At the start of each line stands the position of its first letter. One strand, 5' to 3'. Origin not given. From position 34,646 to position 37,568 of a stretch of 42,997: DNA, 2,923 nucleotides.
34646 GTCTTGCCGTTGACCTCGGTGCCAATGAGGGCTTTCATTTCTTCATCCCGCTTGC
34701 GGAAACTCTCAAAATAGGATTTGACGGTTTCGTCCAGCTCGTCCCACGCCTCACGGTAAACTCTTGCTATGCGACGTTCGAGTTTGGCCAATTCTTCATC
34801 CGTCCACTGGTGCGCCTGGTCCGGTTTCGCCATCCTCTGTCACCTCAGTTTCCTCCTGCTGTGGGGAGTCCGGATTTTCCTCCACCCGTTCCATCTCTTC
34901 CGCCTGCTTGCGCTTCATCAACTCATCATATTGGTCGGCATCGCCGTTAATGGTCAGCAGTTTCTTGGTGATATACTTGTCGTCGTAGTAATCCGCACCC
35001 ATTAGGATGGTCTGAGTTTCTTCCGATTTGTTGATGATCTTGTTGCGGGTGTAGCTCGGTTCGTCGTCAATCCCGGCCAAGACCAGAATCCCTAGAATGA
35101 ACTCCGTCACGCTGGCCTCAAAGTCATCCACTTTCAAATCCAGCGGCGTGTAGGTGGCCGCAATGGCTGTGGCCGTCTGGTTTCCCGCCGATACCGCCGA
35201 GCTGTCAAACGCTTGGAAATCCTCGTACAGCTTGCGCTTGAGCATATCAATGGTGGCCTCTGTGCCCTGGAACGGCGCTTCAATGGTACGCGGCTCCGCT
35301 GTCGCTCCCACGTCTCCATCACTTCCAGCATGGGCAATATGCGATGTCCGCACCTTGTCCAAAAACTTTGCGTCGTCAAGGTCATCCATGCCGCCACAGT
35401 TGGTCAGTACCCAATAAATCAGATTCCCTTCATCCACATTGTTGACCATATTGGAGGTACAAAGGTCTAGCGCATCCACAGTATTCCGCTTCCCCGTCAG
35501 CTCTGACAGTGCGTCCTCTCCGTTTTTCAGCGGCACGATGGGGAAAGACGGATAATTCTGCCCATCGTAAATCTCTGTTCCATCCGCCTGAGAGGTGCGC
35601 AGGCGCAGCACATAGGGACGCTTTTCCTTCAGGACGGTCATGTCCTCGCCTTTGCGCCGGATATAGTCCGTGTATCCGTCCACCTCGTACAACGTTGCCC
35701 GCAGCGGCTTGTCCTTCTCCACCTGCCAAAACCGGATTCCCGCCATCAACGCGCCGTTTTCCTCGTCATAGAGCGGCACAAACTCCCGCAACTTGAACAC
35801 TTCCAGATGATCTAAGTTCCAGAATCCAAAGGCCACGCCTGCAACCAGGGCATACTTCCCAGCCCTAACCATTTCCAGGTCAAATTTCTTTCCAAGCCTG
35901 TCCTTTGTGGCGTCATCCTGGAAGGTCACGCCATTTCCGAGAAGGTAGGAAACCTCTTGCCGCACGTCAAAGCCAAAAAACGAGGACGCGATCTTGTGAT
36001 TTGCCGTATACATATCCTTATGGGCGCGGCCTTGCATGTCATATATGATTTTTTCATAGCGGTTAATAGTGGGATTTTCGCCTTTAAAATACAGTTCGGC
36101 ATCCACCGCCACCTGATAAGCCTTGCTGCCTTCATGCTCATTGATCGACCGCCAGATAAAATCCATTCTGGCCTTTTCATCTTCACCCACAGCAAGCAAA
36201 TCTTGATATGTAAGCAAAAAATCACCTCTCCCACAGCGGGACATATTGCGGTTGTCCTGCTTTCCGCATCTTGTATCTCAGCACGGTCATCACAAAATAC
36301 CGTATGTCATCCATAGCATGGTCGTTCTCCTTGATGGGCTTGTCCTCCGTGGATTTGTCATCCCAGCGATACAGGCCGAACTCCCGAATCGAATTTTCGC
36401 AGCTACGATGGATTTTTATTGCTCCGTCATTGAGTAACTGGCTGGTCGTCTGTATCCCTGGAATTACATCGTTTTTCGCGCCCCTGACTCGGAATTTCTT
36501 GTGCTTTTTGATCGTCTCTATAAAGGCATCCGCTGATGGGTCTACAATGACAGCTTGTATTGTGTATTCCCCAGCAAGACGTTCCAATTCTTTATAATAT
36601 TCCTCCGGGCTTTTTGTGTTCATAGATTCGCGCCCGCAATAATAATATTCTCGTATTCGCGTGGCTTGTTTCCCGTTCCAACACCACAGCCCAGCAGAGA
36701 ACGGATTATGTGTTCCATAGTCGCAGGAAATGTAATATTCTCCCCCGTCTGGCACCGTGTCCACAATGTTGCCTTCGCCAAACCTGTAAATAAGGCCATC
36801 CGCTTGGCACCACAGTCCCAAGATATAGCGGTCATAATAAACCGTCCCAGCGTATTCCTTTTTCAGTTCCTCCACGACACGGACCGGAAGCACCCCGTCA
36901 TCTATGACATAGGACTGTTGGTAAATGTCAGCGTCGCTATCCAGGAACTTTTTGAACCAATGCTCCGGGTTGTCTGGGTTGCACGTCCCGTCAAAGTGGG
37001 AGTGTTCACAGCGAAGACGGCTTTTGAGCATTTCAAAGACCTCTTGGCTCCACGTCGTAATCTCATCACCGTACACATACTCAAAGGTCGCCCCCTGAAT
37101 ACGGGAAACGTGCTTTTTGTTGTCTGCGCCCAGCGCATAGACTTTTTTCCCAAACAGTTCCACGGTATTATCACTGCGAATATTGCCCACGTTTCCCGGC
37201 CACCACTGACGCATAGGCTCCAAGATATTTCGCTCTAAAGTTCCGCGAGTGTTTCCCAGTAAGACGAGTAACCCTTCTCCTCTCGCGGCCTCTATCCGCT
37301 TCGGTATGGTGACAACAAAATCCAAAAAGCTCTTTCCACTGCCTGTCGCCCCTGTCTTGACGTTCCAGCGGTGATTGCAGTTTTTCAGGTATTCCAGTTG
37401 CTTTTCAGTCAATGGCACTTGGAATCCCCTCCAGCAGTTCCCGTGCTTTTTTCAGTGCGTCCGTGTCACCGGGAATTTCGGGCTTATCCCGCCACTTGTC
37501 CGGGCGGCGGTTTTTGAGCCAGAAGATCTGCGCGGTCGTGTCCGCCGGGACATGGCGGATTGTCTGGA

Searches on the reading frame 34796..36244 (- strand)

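Call 85: search_protein_families(library=pfam, proteins=[window:34796-36244:-], max_evalue=0.001)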
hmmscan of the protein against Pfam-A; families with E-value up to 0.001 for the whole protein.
window:34796-36244:- (482 aa): 1 family
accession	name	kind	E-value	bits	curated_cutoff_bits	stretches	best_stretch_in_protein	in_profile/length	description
PF05133.19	SPP1_portal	-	8.9e-31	107.7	25.5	1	49-456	18-408/416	Phage portal protein, SPP1 Gp6-like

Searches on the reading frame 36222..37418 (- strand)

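Call 85: search_protein_families(library=pfam, proteins=[window:36222-37418:-], max_evalue=0.001)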
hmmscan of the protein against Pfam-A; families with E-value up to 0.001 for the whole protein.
window:36222-37418:- (398 aa): 3 families
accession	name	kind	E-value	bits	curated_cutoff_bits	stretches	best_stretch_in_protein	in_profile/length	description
PF17289.8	Terminase_6C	-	5.5e-09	36.6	22.6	1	233-377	4-153/155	Terminase RNaseH-like domain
PF03237.21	Terminase_6N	-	2e-08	34.6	22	1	90-213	76-210/215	Terminase large subunit, T4likevirus-type, N-terminal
PF04466.19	Terminase_3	-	5.6e-05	23.2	23.2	1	86-173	75-171/201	Phage terminase large subunit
